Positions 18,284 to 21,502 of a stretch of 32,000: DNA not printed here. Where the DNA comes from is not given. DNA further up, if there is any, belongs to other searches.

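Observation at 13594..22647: Hydrogenase-less, Etf-less Hdr-type operon (hdrC-hdrB-hdrA-hdrA/mvhD-gltD-like) followed by an acyl-CoA dehydrogenase: candidate new electron-bifurcating module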

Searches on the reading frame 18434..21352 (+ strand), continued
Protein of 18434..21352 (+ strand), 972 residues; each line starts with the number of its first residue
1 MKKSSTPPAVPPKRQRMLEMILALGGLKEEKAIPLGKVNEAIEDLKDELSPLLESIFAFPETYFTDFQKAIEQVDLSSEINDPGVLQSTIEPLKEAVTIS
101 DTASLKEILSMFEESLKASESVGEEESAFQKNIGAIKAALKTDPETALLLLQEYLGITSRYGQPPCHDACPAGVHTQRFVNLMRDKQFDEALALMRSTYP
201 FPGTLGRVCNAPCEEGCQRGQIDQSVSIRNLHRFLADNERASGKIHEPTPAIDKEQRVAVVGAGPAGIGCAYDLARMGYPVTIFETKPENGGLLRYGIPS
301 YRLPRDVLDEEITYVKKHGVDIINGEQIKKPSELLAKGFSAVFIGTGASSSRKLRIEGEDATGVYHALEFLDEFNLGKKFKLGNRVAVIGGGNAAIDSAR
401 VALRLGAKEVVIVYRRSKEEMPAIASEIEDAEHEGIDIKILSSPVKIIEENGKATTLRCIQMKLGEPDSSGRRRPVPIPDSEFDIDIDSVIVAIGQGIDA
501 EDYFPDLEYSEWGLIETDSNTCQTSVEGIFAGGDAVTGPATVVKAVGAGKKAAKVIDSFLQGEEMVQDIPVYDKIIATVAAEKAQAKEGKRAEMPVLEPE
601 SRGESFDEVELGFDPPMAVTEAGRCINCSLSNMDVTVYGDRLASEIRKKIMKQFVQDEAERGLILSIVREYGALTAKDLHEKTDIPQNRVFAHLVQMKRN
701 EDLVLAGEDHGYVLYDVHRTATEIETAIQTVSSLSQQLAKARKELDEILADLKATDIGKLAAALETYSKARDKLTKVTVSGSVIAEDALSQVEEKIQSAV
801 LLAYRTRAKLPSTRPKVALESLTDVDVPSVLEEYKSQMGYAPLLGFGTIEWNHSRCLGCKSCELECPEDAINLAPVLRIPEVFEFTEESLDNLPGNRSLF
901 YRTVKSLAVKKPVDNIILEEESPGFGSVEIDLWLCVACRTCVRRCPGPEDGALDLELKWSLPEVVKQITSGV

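Call 13: find_encoding_contigs(protein=P0035, flank=10000, max_places=2)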
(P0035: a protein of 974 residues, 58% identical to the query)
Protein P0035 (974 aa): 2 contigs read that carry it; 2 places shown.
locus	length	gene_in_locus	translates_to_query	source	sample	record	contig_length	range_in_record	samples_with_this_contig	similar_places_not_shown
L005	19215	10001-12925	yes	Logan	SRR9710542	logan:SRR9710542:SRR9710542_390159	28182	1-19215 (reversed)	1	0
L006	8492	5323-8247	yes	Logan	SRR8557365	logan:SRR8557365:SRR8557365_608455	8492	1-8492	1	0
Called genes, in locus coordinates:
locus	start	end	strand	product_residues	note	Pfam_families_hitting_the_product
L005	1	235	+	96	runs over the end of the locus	PF13656:RNA_pol_L_2, PF01193:RNA_pol_L (weak)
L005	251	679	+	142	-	PF11469:Ribonucleas_3_2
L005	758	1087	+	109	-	PF02150:Zn_ribbon_RPB9, PF07282:Cas12f1-like_TNB (faint), PF01096:Zn_ribbon_TFIIS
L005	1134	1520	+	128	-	-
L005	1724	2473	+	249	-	PF00705:PCNA_N, PF02747:PCNA_C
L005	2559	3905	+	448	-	PF01896:DNA_primase_S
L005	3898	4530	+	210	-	-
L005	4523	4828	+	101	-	-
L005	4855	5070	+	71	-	-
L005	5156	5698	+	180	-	PF13484:Fer4_16 (faint), PF13183:Fer4_8, PF13237:Fer4_10 (weak), PF13187:Fer4_9 (weak), PF13534:Fer4_17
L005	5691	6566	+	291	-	PF02754:CCG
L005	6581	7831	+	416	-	PF00890:FAD_binding_2 (weak), PF01266:DAO (weak), PF01494:FAD_binding_3 (weak), PF07992:Pyr_redox_2 (weak), PF12831:FAD_oxidored, PF13450:NAD_binding_8 (weak)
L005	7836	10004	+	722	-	PF07992:Pyr_redox_2, PF13738:Pyr_redox_3 (faint), PF00070:Pyr_redox (faint), PF01134:GIDA (faint), PF00037:Fer4 (faint), PF12838:Fer4_7, PF13237:Fer4_10 (weak), PF02662:FlpD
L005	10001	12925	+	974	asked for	PF14691:Fer4_20, PF01266:DAO, PF07992:Pyr_redox_2, PF13450:NAD_binding_8, PF13738:Pyr_redox_3, PF00070:Pyr_redox, PF00037:Fer4 (weak), PF12837:Fer4_6 (weak), +7 more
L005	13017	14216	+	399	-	PF02771:Acyl-CoA_dh_N, PF02770:Acyl-CoA_dh_M, PF00441:Acyl-CoA_dh_1, PF08028:Acyl-CoA_dh_2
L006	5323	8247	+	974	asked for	PF14691:Fer4_20, PF01266:DAO, PF07992:Pyr_redox_2, PF13450:NAD_binding_8, PF13738:Pyr_redox_3, PF00070:Pyr_redox, PF00037:Fer4 (weak), PF12837:Fer4_6 (weak), +7 more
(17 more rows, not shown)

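Call 21: search_solved_structures(query=window:18434-21352:+, max_evalue=0.00001)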
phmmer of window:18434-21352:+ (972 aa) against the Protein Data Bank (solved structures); distinct sequences matched with E-value up to 0.00001: 31.
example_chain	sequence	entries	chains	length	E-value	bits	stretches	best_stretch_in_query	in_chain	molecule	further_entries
9bov_A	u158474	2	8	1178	2.7e-120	406.3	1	150-630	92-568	Molybdopterin oxidoreductase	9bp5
9n5u_A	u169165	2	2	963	2.9e-117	396.3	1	158-630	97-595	NfnA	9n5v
8oh5_C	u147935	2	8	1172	7.4e-105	355.2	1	163-630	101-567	Formate dehydrogenase-O, major subunit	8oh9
4ylf_B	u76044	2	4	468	4.6e-100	339.3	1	165-563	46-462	Dihydropyrimidine dehydrogenase subunit A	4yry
5jca_L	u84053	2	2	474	1.9e-88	300.9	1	164-563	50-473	NADH-dependent Ferredoxin:NADP Oxidoreductase (NfnI) subunit alpha | NADH-dependent Ferredoxin:NADP Oxidoreductase subunit alpha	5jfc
5vj7_A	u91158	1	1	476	1.6e-79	271.4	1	164-561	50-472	Oxidoreductase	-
2vdc_G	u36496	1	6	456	1.1e-54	189.2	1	158-562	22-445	GLUTAMATE SYNTHASE [NADPH] SMALL CHAIN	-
6s6s_G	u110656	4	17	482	1.3e-54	188.9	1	158-562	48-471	Glutamate synthase [NADPH] small chain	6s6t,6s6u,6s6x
7mfm_I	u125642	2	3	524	2.9e-45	158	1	181-565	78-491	Glutamate synthase (NADPH) small chain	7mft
7m31_A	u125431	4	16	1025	9.4e-42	146.4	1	162-563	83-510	Dihydropyrimidine dehydrogenase [NADP(+)]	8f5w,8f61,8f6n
1h7x_A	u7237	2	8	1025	9.4e-42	146.4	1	162-563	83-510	DIHYDROPYRIMIDINE DEHYDROGENASE | Dihydropyrimidine dehydrogenase [NADP(+)]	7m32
1gt8_A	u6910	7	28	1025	9.5e-42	146.4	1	162-563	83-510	DIHYDROPYRIMIDINE DEHYDROGENASE | Dihydropyrimidine dehydrogenase [NADP(+)]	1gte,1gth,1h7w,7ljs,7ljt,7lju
6qkg_A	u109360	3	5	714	4.2e-10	41.7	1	250-413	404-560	NCR A | NCR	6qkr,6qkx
5uth_A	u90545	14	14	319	3.3e-09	38.7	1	257-552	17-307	Thioredoxin reductase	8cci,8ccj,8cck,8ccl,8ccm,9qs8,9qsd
6bz0_A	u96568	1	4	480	4.2e-08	35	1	383-557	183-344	Dihydrolipoyl dehydrogenase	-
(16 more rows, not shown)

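Call 29: search_protein_families(library=pfam, proteins=[L004:10001-13660:+], max_evalue=0.01)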
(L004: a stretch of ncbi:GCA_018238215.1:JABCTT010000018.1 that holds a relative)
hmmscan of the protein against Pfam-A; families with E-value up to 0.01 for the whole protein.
L004:10001-13660:+ (1219 aa): 26 families (the best 25 are shown)
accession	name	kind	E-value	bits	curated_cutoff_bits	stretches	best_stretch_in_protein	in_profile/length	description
PF07992.20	Pyr_redox_2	-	1e-38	133.9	26.1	1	300-590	2-289/291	Pyridine nucleotide-disulphide oxidoreductase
PF14691.11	Fer4_20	-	2e-15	57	25.8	1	206-283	29-109/113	Dihydroprymidine dehydrogenase domain II, 4Fe-4S cluster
PF13738.12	Pyr_redox_3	-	1.4e-13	51.2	30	2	383-576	126-305/305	Pyridine nucleotide-disulphide oxidoreductase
PF00070.33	Pyr_redox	-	5.2e-13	49.8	22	2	428-501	1-78/82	Pyridine nucleotide-disulphide oxidoreductase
PF01266.30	DAO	-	3.5e-08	33.8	27.9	1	300-334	1-35/353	FAD dependent oxidoreductase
PF13450.12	NAD_binding_8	-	4.3e-08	33.8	21.9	1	303-337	1-35/68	NAD(P)-binding Rossmann-like domain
PF12838.12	Fer4_7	-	8.8e-08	32.9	27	1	1102-1193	1-49/52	4Fe-4S dicluster domain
PF12831.13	FAD_oxidored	-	2.8e-07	30.6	27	1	301-337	2-38/416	FAD dependent oxidoreductase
PF01262.27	AlaDh_PNT_C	-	2e-06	27.8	23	0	427-461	29-62/214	Alanine dehydrogenase/PNT, C-terminal domain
PF01134.28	GIDA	-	3e-06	27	22.1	1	301-331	2-32/391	Glucose inhibited division protein A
PF13183.11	Fer4_8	-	3.4e-06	27.9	27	1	1100-1193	2-65/68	4Fe-4S dicluster domain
PF13237.11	Fer4_10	-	5.5e-06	26.7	25.5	1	1099-1193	5-53/53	4Fe-4S dicluster domain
PF00890.30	FAD_binding_2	-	1.9e-05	24.5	20.4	1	301-335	2-36/414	FAD binding domain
PF12797.12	Fer4_2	-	2.5e-05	24.4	24.5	1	1175-1193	3-21/22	4Fe-4S binding domain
PF03486.20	HI0933_like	-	2.7e-05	24.2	50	1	300-334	2-36/244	HI0933-like protein Rossmann domain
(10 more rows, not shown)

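Call 68: predict_structure(alignment_id=A4)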
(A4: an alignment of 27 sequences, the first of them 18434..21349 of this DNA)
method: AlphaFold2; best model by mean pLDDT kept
length: 972 residues; sequences in the alignment: 27
mean_pLDDT: 60.7   pTM: 0.36
mean pLDDT of the five models: 60.7, 58.4, 57.8, 53.3, 52.6
residues with pLDDT >= 90: 17; 70-90: 397; 50-70: 224; < 50: 334
segments of 3 or more residues with pLDDT < 50: 1-6, 159-172, 208-227, 290-303, 347-380, 468-472, 493-501, 511-513, 534-540, 567-599, 605-617, 620-641, 699-720, 813-815, 827-879, 893-898, 910-912, 914-972
pLDDT, mean of each block of 10 residues (from residue 1): 41 65 53 66 84 86 88 77 76 85 85 81 62 83 78 64 35 54 68 71 54 36 42 68 64 85 77 87 72 41 55 76 80 88 61 26 33 35 73 59 72 83 70 85 74 74 66 69 82 43 65 59 81 49 67 86 58 23 25 39 47 48 39 38 65 74 74 66 78 60 41 41 79 88 85 78 85 83 83 85 73 54 54 32 23 27 29 36 61 50 53 43 27 27 27 25 34 31
secondary structure, 60 per line:
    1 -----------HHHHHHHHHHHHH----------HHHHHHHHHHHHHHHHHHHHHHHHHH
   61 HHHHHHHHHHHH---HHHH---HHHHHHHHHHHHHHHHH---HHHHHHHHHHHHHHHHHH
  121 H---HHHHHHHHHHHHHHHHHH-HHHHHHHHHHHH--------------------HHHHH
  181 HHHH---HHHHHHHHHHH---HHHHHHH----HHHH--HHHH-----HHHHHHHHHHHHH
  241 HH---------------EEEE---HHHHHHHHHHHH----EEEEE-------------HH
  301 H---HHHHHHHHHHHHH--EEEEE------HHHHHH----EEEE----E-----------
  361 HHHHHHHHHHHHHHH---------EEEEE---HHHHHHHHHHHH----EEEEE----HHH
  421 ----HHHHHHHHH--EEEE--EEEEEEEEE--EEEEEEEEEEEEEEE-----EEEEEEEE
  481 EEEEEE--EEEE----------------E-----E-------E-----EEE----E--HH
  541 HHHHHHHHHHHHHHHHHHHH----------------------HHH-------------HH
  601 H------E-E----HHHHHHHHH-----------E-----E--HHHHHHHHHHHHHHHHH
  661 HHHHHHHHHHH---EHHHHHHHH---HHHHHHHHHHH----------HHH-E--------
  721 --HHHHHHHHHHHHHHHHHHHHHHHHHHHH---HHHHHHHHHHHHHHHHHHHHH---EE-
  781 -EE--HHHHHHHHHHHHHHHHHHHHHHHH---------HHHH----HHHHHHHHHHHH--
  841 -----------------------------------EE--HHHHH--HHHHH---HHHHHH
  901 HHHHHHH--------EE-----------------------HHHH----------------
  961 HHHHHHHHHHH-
elements in order (helices of 4 or more, strands of 3 or more residues): H12-24 H35-72 H76-79 H83-99 H103-121 H125-142 H144-155 H176-184 H188-198 H202-208 H213-216 H219-222 H228-242 E258-261 H265-276 E281-285 H305-317 E320-324 H331-336 E341-344 H361-375 E385-389 H393-404 E409-413 H425-433 E436-439 E442-450 E453-467 E473-486 E489-492 E529-531 H539-560 H615-623 H644-671 H676-683 H687-697 H723-750 H754-774 H786-809 H819-822 H827-838 H880-884 H887-891 H895-907 H941-944 H961-971
